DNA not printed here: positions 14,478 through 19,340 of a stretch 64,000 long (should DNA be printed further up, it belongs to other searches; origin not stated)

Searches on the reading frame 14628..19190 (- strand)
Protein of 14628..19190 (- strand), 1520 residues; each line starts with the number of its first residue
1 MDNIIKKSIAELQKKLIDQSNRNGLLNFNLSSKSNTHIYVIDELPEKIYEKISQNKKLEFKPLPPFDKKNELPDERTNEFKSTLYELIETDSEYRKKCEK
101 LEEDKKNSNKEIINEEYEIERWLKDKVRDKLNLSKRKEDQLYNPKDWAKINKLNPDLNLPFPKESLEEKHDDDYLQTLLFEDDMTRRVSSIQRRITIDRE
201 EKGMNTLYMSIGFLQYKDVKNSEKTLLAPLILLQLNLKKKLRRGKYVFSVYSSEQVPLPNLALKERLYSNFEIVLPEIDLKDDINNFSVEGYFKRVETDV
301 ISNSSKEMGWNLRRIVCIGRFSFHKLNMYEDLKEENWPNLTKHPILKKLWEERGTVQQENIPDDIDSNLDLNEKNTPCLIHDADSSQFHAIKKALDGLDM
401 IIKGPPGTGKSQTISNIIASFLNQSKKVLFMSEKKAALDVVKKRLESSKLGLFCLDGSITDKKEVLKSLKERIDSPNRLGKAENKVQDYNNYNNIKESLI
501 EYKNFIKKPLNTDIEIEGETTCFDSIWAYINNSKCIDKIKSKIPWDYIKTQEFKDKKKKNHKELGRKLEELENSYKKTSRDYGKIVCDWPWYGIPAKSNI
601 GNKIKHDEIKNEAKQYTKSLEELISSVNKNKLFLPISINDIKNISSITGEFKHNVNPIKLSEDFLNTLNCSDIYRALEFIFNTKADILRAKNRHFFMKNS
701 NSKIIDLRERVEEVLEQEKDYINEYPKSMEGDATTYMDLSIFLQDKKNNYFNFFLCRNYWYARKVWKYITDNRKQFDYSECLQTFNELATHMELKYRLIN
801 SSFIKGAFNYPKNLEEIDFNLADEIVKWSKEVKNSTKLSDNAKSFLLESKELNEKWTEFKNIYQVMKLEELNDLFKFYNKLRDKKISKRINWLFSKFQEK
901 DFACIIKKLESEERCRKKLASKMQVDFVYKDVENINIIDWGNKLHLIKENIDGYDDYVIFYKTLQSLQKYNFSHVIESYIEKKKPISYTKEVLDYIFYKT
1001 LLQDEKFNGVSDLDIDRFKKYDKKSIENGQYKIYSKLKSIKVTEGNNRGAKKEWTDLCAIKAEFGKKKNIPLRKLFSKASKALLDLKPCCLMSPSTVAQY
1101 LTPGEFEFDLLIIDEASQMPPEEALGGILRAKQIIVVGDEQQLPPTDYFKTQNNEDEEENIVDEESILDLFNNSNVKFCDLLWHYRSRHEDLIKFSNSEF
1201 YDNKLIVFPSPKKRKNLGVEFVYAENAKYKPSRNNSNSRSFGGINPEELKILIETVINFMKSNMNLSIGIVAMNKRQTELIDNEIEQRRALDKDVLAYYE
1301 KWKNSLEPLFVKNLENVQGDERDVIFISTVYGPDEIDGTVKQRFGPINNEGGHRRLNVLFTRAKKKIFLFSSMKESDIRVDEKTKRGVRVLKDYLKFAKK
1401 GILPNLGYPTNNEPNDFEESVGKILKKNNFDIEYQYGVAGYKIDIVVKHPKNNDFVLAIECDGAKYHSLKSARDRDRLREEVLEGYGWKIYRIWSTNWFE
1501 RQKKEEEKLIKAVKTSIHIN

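Call 69: search_protein_families(library=pfam, proteins=[window:14628-19190:-], max_evalue=0.001)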
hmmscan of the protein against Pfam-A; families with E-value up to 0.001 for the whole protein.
window:14628-19190:- (1520 aa): 8 families
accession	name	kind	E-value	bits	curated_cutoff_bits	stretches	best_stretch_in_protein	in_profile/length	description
PF18741.7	MTES_1575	-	3.4e-34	117.2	38.2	1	1417-1512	1-95/96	REase_MTES_1575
PF13195.11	DUF4011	-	9.1e-25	87.9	22.2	1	15-267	1-158/158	Protein of unknown function (DUF4011)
PF13087.12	AAA_12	-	1.2e-19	71.1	27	1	1168-1372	6-193/195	AAA domain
PF13086.12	AAA_11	-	3.3e-18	66.8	27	2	384-579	3-182/257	AAA domain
PF13245.12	AAA_19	-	3.9e-10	40.5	25.1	1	387-445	1-61/134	AAA domain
PF13604.12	AAA_30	-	2.3e-07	31.2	27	0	385-445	4-66/191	AAA domain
PF01443.25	Viral_helicase1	-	2.8e-05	24.5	21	0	1093-1146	43-100/228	Viral superfamily 1 RNA helicase core domain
PF04480.18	DUF559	-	0.00045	20.5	20.6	0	1430-1502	33-97/109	Protein of unknown function (DUF559)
